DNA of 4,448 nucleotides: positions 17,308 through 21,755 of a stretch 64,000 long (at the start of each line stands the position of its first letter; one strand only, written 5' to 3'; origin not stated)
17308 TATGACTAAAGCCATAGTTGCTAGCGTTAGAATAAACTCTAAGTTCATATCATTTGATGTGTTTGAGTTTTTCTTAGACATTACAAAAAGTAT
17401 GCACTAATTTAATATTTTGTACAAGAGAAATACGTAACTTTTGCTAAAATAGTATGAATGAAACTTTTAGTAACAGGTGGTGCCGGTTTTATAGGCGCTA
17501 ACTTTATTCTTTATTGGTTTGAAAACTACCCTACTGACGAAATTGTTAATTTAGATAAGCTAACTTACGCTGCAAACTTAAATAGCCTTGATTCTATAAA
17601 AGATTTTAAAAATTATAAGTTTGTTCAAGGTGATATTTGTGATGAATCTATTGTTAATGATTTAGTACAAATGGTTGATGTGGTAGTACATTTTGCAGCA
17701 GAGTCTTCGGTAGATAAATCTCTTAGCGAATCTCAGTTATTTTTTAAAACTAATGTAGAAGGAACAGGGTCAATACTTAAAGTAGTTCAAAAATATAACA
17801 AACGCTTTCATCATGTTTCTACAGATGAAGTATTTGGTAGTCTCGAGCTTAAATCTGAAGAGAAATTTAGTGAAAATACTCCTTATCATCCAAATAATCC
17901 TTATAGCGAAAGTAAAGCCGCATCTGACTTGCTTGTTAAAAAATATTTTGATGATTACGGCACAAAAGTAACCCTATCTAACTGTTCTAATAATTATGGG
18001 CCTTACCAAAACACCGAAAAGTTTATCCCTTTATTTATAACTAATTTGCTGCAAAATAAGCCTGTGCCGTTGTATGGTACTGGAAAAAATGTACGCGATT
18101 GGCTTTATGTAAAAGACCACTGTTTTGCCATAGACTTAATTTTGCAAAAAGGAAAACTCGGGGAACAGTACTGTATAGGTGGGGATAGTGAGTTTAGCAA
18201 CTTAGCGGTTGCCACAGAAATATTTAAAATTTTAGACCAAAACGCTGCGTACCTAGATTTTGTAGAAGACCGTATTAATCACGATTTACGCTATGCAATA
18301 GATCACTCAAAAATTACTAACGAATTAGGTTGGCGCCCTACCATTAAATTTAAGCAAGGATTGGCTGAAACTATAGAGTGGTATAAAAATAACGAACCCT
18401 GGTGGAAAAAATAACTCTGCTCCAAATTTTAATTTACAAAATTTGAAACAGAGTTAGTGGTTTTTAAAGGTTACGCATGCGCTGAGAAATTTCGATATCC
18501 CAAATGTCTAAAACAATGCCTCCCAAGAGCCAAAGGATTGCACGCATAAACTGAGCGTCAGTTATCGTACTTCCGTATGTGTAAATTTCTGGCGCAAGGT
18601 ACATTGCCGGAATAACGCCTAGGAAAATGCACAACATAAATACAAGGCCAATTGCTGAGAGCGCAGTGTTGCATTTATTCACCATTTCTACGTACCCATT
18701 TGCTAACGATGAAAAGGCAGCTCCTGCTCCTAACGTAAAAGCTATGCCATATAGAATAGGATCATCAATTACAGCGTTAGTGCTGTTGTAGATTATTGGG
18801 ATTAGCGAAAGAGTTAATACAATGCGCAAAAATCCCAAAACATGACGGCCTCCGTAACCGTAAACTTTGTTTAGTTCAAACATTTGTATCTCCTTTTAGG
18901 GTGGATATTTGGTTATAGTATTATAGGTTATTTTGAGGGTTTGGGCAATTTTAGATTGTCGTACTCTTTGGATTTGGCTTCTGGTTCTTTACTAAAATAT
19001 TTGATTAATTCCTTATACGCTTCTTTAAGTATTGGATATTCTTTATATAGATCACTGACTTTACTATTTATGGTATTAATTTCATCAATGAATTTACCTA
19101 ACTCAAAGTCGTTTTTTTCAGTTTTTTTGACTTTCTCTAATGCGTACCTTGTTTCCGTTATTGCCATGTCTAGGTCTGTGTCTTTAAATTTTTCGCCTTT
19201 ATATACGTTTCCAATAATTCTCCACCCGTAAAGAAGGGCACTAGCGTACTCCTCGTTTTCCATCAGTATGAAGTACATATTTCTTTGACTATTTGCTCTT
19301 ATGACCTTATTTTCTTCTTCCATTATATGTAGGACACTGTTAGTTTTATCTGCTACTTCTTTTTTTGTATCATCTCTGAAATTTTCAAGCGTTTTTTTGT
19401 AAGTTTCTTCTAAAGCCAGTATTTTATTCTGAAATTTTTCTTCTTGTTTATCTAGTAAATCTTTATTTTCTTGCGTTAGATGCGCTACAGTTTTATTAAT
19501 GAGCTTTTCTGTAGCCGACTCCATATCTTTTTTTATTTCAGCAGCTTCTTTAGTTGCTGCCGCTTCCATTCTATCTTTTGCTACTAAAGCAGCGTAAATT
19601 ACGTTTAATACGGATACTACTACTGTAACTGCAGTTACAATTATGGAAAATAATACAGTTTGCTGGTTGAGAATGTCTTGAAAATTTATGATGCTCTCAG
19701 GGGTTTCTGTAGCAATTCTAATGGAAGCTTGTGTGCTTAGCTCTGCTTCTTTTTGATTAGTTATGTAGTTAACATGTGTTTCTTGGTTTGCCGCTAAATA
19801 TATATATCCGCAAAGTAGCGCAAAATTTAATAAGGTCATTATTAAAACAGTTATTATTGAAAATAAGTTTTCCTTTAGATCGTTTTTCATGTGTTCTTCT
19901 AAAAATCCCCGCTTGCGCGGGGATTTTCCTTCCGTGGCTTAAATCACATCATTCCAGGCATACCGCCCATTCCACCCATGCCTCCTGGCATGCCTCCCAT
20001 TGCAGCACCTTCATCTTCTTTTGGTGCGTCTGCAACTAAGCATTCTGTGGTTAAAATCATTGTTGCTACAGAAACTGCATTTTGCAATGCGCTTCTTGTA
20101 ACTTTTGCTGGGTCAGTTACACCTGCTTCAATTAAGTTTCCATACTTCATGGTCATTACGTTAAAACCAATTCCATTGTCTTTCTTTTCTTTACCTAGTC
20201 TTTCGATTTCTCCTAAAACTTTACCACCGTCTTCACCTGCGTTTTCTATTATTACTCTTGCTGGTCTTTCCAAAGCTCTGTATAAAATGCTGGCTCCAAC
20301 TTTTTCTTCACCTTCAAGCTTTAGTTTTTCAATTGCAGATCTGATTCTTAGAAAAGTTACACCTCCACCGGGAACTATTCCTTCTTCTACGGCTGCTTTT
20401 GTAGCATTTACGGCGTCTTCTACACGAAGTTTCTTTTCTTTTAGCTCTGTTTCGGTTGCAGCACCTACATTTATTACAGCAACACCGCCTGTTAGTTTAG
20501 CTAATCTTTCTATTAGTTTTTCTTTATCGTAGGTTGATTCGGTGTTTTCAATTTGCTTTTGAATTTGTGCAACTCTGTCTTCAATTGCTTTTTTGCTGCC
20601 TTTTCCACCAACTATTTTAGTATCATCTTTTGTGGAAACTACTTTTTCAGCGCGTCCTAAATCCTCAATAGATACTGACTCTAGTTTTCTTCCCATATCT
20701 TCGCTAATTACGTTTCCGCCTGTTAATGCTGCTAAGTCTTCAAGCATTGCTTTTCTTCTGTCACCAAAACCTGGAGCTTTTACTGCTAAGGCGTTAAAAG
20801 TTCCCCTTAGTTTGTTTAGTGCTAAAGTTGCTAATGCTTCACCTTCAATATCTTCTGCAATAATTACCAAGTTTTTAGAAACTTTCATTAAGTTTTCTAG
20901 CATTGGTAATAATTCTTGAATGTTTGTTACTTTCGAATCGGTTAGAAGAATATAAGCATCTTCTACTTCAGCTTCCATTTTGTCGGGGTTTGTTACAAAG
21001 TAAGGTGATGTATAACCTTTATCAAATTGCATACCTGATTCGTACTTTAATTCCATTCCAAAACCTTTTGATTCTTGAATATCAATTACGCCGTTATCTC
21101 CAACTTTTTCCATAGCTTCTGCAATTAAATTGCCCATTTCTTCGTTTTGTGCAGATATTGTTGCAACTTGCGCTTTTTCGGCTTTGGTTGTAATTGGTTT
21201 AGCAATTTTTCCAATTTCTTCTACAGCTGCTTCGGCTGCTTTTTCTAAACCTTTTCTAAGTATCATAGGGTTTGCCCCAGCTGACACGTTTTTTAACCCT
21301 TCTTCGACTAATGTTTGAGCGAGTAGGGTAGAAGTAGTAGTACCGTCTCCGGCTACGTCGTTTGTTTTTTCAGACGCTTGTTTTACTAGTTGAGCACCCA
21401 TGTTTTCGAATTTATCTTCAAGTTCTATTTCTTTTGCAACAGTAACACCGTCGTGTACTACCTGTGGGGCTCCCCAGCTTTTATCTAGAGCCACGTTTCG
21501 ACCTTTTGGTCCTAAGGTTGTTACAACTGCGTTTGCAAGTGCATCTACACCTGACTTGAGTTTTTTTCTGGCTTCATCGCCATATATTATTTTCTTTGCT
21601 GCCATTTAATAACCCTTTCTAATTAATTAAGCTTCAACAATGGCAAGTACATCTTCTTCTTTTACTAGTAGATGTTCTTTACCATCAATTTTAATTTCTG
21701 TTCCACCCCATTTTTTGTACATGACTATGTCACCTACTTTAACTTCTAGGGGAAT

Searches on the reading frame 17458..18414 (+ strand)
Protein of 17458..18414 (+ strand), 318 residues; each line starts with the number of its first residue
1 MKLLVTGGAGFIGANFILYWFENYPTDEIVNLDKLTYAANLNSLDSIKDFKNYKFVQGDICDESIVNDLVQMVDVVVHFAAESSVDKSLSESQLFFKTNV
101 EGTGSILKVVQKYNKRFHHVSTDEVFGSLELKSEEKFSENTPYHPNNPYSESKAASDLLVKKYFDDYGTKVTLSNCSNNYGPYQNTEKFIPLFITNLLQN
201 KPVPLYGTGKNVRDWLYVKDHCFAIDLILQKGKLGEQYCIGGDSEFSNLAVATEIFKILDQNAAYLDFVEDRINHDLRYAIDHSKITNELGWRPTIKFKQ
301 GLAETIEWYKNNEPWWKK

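Call 59: search_protein_families(library=pfam, proteins=[window:17458-18414:+], max_evalue=0.00001)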
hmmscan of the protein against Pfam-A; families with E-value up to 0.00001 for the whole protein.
window:17458-18414:+ (318 aa): 6 families
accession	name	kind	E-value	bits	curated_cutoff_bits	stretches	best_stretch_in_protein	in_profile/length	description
PF16363.11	GDP_Man_Dehyd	-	2.9e-76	257.5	27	1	4-305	1-332/332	GDP-mannose 4,6 dehydratase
PF01370.27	Epimerase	-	7.8e-61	206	20.9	1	4-241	2-240/240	NAD dependent epimerase/dehydratase family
PF01073.25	3Beta_HSD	-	4.7e-21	75.5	22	1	4-224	1-224/280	3-beta hydroxysteroid dehydrogenase/isomerase family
PF04321.23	RmlD_sub_bind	-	1.2e-15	57.8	27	1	1-165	1-141/287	RmlD substrate binding domain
PF07993.18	NAD_binding_4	-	3.3e-15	56.4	20.1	1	5-177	1-205/258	Male sterility protein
PF02719.21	Polysacc_synt_2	-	4.7e-10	39.6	20.2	1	3-128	1-134/293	Polysaccharide biosynthesis protein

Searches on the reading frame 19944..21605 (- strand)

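Call 60: search_protein_families(library=pfam, proteins=[window:19944-21605:-], max_evalue=0.00001)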
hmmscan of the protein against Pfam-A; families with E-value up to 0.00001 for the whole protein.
window:19944-21605:- (553 aa): 1 family
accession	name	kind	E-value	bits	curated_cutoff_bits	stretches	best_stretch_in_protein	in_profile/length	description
PF00118.29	Cpn60_TCP1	-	6.7e-76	256.4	34.3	1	23-526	1-488/490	TCP-1/cpn60 chaperonin family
